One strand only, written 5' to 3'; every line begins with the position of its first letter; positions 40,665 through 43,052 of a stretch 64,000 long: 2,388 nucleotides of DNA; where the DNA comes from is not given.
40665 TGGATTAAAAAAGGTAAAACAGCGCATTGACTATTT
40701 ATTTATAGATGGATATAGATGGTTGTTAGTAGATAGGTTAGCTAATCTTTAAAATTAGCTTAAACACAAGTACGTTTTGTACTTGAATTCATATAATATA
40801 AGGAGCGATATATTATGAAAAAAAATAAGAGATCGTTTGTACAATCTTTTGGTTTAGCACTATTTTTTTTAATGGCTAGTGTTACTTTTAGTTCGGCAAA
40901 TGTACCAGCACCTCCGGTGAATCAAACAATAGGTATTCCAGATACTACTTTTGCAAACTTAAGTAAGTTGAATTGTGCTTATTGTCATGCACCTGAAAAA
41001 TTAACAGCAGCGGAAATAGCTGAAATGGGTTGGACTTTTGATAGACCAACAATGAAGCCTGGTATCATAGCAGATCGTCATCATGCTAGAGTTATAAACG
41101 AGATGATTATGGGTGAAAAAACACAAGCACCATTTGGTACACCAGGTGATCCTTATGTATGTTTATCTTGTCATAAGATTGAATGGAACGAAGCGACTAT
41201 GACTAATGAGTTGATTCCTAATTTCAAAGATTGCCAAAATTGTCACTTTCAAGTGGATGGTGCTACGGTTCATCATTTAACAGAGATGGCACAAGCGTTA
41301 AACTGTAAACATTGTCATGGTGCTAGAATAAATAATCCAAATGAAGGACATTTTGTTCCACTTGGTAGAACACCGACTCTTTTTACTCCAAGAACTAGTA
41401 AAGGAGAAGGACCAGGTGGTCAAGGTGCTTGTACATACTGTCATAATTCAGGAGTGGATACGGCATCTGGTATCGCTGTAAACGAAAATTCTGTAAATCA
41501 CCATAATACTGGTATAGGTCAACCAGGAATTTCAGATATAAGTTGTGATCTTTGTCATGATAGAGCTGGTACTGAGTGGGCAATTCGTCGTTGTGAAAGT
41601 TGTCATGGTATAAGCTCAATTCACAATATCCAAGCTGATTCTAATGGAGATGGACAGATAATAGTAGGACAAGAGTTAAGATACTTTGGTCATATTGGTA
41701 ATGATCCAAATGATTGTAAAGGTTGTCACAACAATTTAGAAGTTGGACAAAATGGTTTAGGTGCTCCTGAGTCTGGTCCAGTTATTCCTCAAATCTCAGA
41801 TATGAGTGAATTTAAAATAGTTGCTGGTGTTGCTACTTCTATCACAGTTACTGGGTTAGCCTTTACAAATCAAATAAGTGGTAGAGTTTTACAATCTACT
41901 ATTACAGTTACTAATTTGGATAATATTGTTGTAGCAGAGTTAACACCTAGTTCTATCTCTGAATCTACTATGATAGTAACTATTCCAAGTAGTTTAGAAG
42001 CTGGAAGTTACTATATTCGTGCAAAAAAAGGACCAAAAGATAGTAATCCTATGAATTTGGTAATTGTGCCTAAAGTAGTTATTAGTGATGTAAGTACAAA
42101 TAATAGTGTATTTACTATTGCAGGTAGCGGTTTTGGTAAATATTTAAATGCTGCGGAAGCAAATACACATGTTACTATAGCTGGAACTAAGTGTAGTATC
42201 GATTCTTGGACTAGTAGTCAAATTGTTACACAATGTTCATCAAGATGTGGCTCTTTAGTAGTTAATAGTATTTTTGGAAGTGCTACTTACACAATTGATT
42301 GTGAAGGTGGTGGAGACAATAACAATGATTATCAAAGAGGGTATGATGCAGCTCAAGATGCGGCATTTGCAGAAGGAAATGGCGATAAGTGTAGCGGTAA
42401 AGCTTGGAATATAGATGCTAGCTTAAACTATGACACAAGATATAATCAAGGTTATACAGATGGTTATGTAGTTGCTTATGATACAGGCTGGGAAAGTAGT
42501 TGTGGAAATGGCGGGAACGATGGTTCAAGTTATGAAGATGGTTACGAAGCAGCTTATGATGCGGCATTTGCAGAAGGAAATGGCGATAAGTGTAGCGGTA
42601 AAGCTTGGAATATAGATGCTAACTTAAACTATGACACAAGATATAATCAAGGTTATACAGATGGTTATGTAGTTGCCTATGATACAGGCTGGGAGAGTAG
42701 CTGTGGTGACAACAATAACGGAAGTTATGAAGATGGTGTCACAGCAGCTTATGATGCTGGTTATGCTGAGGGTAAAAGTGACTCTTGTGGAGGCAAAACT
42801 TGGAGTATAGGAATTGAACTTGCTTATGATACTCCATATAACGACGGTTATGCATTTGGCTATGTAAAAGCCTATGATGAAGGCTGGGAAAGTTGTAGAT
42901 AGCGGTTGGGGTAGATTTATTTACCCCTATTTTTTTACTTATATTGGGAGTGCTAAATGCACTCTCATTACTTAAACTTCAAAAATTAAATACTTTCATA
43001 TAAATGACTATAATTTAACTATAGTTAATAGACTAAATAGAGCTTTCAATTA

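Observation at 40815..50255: Three tandem octahaem cytochromes + subtilisin + parvulin PPIase: an OmcZ/OzpA-like extracellular cytochrome maturation locus outside Geobacter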

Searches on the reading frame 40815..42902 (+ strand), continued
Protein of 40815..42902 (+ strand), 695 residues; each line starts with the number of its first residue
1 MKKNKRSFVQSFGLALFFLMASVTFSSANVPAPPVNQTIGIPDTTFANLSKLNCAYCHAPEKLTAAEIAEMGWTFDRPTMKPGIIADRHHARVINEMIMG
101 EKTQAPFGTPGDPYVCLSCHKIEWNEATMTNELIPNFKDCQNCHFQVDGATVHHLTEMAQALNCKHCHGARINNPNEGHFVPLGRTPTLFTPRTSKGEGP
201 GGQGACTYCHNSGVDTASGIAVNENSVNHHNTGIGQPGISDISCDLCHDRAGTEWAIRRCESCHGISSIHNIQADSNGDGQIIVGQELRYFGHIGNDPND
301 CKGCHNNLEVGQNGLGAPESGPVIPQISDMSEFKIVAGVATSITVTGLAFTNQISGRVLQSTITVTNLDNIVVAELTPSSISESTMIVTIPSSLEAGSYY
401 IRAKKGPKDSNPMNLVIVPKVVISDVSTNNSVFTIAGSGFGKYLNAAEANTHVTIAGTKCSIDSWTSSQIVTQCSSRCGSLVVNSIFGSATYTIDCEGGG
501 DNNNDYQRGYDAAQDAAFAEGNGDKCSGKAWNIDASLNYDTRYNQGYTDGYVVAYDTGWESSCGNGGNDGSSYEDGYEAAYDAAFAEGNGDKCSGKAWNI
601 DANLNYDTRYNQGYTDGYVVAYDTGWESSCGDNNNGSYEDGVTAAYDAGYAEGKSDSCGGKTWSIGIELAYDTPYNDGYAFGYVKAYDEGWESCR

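Call 72: find_encoding_contigs(protein=P0002, flank=10000, max_places=3)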
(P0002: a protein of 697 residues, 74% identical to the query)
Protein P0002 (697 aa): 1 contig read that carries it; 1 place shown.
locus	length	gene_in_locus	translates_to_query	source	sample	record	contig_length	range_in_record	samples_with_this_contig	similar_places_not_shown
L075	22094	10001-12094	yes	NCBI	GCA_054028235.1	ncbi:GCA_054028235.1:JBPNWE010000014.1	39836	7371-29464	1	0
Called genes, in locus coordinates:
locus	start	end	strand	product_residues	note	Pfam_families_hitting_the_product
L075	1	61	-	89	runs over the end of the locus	PF00312:Ribosomal_S15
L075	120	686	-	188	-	-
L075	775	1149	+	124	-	PF14346:DUF4398 (weak)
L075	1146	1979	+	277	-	PF14346:DUF4398 (weak), PF00691:OmpA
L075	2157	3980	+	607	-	-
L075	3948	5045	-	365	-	PF00082:Peptidase_S8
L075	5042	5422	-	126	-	-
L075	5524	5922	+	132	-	PF02082:Rrf2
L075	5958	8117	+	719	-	PF00771:FHIPEP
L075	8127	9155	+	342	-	-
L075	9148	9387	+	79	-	-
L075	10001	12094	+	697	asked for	PF14522:Cytochrome_C7 (faint), PF01833:TIG (weak)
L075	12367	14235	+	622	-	PF14522:Cytochrome_C7 (faint), PF01833:TIG (faint)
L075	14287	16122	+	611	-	PF05922:Inhibitor_I9 (weak), PF00082:Peptidase_S8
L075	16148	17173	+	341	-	PF13624:SurA_N_3, PF13145:Rotamase_2, PF13616:Rotamase_3, PF00639:Rotamase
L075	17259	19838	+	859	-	PF02861:Clp_N, PF23569:NBD_SMAX1 (weak), PF00004:AAA, PF17871:AAA_lid_9, PF00004:AAA, PF07724:AAA_2, PF07728:AAA_5, PF10431:ClpB_D2-small, +6 more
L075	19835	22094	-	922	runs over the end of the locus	PF13428:TPR_14 (faint), PF14559:TPR_19 (faint), PF13424:TPR_12 (faint), PF13429:TPR_15, PF24604:B-barrel_PelB_C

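Call 73: find_encoding_contigs(protein=P0001, flank=10000, max_places=3)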
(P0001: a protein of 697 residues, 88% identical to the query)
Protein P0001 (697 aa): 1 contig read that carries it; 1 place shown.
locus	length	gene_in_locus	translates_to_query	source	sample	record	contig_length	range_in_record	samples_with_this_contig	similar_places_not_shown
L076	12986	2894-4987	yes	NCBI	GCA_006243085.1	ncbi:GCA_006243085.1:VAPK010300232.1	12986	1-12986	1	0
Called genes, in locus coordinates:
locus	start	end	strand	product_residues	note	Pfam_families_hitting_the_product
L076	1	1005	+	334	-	?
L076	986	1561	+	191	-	PF01339:CheB_methylest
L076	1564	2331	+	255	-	PF01739:CheR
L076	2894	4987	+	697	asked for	PF14522:Cytochrome_C7 (faint), PF01833:TIG (faint)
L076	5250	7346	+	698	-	PF14522:Cytochrome_C7 (faint), PF14537:Cytochrom_c3_2 (faint)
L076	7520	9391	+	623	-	PF14522:Cytochrome_C7 (faint)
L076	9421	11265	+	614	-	PF00082:Peptidase_S8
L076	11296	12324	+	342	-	PF13624:SurA_N_3, PF09312:SurA_N (faint), PF13145:Rotamase_2, PF13616:Rotamase_3, PF00639:Rotamase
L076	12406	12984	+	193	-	?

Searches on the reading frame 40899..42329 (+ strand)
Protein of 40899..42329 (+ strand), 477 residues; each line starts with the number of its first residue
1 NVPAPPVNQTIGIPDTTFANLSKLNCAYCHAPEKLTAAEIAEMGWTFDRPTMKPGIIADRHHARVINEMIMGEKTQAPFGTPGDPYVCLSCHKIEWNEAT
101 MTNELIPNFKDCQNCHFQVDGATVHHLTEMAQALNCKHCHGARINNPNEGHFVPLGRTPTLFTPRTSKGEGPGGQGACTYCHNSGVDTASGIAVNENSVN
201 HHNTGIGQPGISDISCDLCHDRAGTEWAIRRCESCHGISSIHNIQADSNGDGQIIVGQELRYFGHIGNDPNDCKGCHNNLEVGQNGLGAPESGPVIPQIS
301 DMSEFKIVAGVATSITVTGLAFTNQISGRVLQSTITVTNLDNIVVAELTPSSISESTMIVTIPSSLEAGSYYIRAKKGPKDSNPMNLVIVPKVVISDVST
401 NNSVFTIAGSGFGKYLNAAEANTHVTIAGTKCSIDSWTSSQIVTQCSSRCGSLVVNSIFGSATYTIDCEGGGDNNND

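Call 62: predict_structure(alignment_id=A5)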
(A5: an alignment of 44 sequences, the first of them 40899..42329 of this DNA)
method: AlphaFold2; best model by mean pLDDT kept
length: 477 residues; sequences in the alignment: 44
mean_pLDDT: 71.7   pTM: 0.55
mean pLDDT of the five models: 71.7, 69.4, 68.3, 67.1, 63.0
residues with pLDDT >= 90: 128; 70-90: 122; 50-70: 146; < 50: 81
segments of 3 or more residues with pLDDT < 50: 1-17, 51-66, 257-290, 471-477
pLDDT, mean of each block of 10 residues (from residue 1): 27 45 65 74 64 41 51 66 72 77 67 59 66 71 69 64 65 63 63 66 70 76 64 71 51 48 41 43 39 71 93 94 81 94 95 95 96 90 88 97 96 85 93 97 96 95 90 47
secondary structure, 60 per line:
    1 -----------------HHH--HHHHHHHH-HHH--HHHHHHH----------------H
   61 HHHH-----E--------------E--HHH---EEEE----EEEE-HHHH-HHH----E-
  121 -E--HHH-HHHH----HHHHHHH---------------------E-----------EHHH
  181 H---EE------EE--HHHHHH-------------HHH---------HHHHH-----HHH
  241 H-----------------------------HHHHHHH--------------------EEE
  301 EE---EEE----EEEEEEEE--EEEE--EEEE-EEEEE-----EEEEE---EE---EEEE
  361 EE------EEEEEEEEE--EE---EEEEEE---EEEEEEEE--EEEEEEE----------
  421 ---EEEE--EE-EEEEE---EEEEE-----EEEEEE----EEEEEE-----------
elements in order: H23-30 H37-43 H60-64 E94-97 E102-105 H107-110 H129-132 H137-143 H178-181 H197-202 H228-232 H238-241 H271-277 E298-302 E306-308 E313-320 E323-326 E329-332 E334-338 E344-348 E357-362 E369-377 E385-390 E394-401 E404-410 E424-427 E433-437 E441-445 E451-456 E461-466

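Call 64: fold_search(model_id=the predicted structure, library=pdb)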
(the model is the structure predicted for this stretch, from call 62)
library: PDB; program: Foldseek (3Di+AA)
matches with E <= 10: 1961; with E <= 0.001: 458
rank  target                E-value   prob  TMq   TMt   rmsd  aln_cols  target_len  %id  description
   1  8d9m                  7.4e-10  1.00  0.33  0.54   7.6       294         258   31  Cryo-EM of the OmcZ nanowires from Geobacter sulfurreducens (released 2022-09-14)
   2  5lsp_A                9.6e-08  1.00  0.18  0.34   9.0       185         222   19  107_A07 Fab in complex with fragment of the Met receptor (released 2017-09-13)
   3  7mo7_B                4.0e-07  1.00  0.18  0.13   9.0       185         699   17  Cryo-EM structure of 2:2 c-MET/HGF holo-complex (released 2021-06-09)
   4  6gcu_A                4.7e-07  1.00  0.20  0.15   9.4       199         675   18  MET receptor in complex with InlB internalin domain and DARPin A3A (released 2019-05-15)
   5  8s80_B                5.3e-07  1.00  0.16  0.32  13.9       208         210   16  Domains 4 and 5 of Sap S-layer protein from Bacillus anthracis (released 2024-11-20)
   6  8s80_A                9.3e-07  1.00  0.15  0.28  14.3       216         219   14  Domains 4 and 5 of Sap S-layer protein from Bacillus anthracis (released 2024-11-20)
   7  2uzy_D                9.8e-07  1.00  0.17  0.14   8.9       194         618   13  Structure of the human receptor tyrosine kinase Met in complex with the Listeria monocytogenes invasion protein inlb:  (released 2007-08-07)
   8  2uzy_B                1.2e-06  1.00  0.18  0.14   8.9       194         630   13  Structure of the human receptor tyrosine kinase Met in complex with the Listeria monocytogenes invasion protein inlb:  (released 2007-08-07)
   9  8s80_F                1.3e-06  1.00  0.15  0.28  14.6       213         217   15  Domains 4 and 5 of Sap S-layer protein from Bacillus anthracis (released 2024-11-20)
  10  5l7n                  2.9e-06  1.00  0.18  0.23   9.1       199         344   19  Plexin A1 extracellular fragment, domains 7-10 (IPT3-IPT6) (released 2017-03-15)
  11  5l5g_A                3.4e-06  1.00  0.17  0.10   9.7       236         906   13  Plexin A2 full extracellular region, domains 1 to 8 modeled, data to 10 angstrom (released 2016-07-06)
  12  6e57_D                4.3e-06  1.00  0.14  0.16  12.8       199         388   18  Bacteroides ovatus mixed-linkage glucan utilization locus (MLGUL) SGBP-B in complex with mixed-linkage heptasaccharide (released 2019-05-29)
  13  6e57_A                4.3e-06  1.00  0.14  0.16  12.9       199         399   16  Bacteroides ovatus mixed-linkage glucan utilization locus (MLGUL) SGBP-B in complex with mixed-linkage heptasaccharide (released 2019-05-29)
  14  9g93_A                6.4e-06  1.00  0.15  0.13  15.0       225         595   15  CryoET structure of the in vitro grown Bacillus anthracis Sap S-layer (released 2024-12-18)
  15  8s80_C                6.7e-06  1.00  0.16  0.30  14.2       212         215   14  Domains 4 and 5 of Sap S-layer protein from Bacillus anthracis (released 2024-11-20)
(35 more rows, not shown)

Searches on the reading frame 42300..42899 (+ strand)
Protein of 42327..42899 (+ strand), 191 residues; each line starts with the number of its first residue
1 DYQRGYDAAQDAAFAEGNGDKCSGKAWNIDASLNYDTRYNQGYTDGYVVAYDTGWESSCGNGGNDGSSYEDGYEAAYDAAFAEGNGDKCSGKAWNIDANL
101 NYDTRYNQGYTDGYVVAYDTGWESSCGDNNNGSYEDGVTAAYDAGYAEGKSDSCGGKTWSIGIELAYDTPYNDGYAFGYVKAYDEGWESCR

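Call 35: search_protein_families(library=ncbifam, proteins=[window:42327-42899:+], max_evalue=1)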
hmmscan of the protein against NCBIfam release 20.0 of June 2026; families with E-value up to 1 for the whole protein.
seq(191 aa): 5 families
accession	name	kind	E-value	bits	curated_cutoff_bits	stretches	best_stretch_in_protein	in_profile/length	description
NF049856.1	Alvin2107_sulfur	equivalog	0.047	14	60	1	118-153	18-52/59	Alvin_2107 family globule sulfur oxidation protein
NF033849.1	ser_rich_anae_1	subfamily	0.056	10.7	650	1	40-175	324-462/1163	serine-rich protein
NF041599.1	reg_PtrA_PA2808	domain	0.058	13.3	31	0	79-91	18-30/46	co-regulatory protein PtrA N-terminal domain-containing protein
NF004270.2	PRK05687.2-1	equivalog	0.17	11.5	180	0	37-84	41-86/223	flagellar assembly protein FliH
NF009925.1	PRK13386.1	equivalog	0.29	10.3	192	0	100-151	33-84/228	flagellar assembly protein FliH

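Call 36: search_protein_families(library=pfam, proteins=[window:42327-42899:+], max_evalue=10)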
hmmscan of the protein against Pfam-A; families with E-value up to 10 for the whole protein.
seq(191 aa): 3 families
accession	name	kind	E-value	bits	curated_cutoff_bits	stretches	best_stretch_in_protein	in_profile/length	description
PF13072.11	MciZ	-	0.0049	17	22.2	2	90-101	13-24/37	Mother cell inhibitor of FtsZ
PF09811.14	Yae1_N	-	3.1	8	27.5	1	134-150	2-18/39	Essential protein Yae1, N terminal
PF11115.13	DUF2623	-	8.4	7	25.7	1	104-139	25-60/93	Protein of unknown function (DUF2623)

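Call 48: search_protein_representatives(protein=window:42369-42899:+)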
Query: 177 residues. Proteins with E-value up to 0.001 (for the whole library): 9; up to 1e-10: 1; up to 1e-30: 0. The best 9 are listed.
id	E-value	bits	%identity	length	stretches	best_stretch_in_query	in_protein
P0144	2.2e-15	73.5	56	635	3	69-177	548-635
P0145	1.6e-08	51.1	34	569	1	21-176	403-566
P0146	2.0e-07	47.5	32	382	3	17-175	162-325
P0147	3.8e-07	46.6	31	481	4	106-168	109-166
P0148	1.5e-06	44.7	34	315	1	52-176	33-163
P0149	9.1e-06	42.1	30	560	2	82-175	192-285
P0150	2.6e-04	37.4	31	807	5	25-175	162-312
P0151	5.2e-04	36.4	30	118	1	89-176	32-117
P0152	7.6e-04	35.8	33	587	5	52-167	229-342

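Call 54: predict_structure(alignment_id=A4)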
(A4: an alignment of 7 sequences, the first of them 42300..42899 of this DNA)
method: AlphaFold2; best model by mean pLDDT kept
length: 200 residues; sequences in the alignment: 7
mean_pLDDT: 30.5   pTM: 0.25
mean pLDDT of the five models: 30.5, 29.9, 29.6, 28.6, 27.1
residues with pLDDT >= 90: 0; 70-90: 0; 50-70: 0; < 50: 200
segments of 3 or more residues with pLDDT < 50: 1-200
pLDDT, mean of each block of 10 residues (from residue 1): 31 40 30 27 27 29 27 33 40 29 29 25 31 31 41 36 28 27 26 24
secondary structure, 60 per line:
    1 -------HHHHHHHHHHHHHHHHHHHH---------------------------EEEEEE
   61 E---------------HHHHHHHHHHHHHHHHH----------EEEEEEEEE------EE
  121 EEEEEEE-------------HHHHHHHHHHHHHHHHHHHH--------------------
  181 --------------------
elements in order: H8-27 E55-61 H77-93 E104-112 E119-127 H141-160
